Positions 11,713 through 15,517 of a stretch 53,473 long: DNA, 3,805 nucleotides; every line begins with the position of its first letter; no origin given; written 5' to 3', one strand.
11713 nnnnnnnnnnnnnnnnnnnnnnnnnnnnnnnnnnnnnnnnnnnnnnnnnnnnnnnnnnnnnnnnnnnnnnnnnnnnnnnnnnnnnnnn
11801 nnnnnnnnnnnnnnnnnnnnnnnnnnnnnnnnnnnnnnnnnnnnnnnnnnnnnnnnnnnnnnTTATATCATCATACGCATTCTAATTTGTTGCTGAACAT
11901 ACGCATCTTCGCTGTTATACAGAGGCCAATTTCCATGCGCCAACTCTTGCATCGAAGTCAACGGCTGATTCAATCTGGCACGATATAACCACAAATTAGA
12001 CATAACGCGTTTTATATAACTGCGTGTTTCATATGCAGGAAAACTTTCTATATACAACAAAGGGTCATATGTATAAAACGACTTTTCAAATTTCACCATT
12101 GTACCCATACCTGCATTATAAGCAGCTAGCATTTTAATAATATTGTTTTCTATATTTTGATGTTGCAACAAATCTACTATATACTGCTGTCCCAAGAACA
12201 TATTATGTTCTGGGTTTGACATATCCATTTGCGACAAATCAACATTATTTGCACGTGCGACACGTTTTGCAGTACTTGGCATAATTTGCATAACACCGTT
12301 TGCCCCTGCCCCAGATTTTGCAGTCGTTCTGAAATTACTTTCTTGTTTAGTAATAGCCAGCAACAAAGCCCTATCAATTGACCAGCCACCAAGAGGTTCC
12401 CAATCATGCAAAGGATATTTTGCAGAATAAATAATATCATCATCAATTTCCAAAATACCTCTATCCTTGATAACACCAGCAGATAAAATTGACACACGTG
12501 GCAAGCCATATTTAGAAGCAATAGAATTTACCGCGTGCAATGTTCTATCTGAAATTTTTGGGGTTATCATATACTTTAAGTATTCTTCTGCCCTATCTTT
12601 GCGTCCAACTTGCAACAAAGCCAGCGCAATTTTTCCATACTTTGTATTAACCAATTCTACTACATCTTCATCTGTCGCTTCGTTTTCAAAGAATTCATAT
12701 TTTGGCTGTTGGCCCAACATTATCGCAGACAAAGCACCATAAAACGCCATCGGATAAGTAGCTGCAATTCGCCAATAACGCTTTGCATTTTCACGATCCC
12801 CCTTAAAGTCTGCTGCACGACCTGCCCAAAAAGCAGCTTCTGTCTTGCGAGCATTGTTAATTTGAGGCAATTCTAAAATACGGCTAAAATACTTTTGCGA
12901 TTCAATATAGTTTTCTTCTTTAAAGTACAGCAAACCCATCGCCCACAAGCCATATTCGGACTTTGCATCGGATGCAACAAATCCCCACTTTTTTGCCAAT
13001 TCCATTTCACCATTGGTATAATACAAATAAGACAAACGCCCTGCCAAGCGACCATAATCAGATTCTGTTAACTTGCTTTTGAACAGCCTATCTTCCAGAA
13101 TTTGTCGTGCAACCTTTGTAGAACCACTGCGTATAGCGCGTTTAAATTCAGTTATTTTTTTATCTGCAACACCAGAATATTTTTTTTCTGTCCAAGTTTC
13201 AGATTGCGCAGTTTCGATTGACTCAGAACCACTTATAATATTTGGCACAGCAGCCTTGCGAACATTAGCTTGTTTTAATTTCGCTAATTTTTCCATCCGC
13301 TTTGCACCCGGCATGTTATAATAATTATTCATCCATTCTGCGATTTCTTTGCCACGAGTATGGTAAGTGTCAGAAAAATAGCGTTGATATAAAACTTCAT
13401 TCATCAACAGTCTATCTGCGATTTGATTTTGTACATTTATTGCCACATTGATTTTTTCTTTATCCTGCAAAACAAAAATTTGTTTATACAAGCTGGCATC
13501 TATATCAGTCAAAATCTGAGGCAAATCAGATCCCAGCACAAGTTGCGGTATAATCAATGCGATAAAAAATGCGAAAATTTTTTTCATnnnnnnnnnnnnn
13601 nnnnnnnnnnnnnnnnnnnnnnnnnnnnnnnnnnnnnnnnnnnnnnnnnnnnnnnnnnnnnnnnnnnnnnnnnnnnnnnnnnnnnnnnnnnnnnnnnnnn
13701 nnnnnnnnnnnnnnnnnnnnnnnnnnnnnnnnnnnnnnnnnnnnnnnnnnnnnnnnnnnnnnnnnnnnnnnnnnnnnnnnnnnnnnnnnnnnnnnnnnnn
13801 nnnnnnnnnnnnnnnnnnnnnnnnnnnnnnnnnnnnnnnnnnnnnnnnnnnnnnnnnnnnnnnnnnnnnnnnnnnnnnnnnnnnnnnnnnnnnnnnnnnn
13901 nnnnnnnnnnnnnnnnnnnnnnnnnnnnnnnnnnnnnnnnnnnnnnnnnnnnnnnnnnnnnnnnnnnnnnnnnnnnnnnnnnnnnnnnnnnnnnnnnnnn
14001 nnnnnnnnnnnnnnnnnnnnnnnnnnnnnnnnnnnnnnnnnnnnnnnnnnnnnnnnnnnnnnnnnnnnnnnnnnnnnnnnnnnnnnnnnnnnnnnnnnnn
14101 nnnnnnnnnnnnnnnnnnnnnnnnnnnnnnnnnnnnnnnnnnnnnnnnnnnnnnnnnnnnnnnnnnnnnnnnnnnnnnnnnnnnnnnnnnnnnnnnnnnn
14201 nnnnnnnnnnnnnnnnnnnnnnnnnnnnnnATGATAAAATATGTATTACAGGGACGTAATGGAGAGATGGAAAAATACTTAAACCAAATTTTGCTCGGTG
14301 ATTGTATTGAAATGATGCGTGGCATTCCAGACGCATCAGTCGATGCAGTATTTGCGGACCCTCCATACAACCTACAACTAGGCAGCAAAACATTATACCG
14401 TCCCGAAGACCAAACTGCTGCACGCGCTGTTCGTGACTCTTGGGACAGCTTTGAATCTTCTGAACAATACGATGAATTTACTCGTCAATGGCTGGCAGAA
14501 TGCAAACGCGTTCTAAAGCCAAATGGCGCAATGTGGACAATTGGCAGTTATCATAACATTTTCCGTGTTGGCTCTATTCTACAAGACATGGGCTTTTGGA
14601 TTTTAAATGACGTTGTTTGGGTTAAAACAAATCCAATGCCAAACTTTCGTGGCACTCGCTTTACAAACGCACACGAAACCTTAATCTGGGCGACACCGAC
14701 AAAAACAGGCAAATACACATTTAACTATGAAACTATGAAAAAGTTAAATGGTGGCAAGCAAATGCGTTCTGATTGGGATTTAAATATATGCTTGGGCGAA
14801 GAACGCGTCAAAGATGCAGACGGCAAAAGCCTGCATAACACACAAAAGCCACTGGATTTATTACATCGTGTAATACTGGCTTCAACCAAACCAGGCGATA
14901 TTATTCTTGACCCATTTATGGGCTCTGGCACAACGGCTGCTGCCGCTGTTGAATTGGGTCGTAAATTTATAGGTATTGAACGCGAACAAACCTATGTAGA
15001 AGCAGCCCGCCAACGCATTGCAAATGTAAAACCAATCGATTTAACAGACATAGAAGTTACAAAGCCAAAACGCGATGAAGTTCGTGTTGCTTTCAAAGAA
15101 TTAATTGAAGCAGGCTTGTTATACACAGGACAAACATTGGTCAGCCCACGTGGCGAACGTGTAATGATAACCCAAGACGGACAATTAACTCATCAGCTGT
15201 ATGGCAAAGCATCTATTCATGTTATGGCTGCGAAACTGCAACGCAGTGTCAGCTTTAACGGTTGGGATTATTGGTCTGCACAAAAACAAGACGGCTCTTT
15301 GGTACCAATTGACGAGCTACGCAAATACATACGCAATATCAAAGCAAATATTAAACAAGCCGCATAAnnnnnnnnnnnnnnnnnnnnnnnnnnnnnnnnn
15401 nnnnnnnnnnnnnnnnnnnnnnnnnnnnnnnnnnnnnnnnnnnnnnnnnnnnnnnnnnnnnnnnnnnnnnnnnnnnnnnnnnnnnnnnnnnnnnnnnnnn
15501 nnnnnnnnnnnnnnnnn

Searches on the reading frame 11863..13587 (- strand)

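Call 54: search_protein_families(library=pfam, proteins=[window:11863-13587:-], max_evalue=0.0001)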
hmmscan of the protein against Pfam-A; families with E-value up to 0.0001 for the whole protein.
window:11863-13587:- (574 aa): 2 families
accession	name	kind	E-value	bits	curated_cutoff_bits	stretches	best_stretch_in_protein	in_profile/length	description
PF01464.25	SLT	-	4.6e-23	81.4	21.3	1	402-507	10-111/117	Transglycosylase SLT domain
PF13181.12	TPR_8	-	6e-06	26.5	25.7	0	215-240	5-30/34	Tetratricopeptide repeat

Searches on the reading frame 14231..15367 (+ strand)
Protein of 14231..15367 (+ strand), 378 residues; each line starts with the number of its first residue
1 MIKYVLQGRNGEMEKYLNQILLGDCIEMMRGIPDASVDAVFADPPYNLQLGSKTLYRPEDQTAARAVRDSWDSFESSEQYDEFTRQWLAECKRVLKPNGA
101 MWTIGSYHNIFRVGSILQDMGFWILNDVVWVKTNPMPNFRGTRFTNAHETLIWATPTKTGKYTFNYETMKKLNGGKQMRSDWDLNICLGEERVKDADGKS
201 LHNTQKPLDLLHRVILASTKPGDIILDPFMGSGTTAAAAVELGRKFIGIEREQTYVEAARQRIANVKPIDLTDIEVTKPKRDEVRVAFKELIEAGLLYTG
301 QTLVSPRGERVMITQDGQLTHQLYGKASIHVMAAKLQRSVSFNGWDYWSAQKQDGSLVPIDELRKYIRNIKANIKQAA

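Call 54: search_protein_families(library=pfam, proteins=[window:14231-15367:+], max_evalue=0.0001)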
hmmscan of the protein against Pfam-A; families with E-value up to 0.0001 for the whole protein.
window:14231-15367:+ (378 aa): 5 families
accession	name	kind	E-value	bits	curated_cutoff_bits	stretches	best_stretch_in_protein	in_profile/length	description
PF01555.25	N6_N4_Mtase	-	7.2e-67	226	26.7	1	37-260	1-220/221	DNA methylase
PF18755.6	RAMA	-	1.4e-09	38.3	35.2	1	277-367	10-101/107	Restriction Enzyme Adenine Methylase Associated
PF01170.24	UPF0020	-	6.3e-07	29.7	22.3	0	215-262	22-68/197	RMKL-like, methyltransferase domain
PF08241.18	Methyltransf_11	-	1.1e-05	26.4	21.2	0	85-101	77-93/95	Methyltransferase domain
PF13649.12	Methyltransf_25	-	9.9e-05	23.4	27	0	225-267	1-45/97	Methyltransferase domain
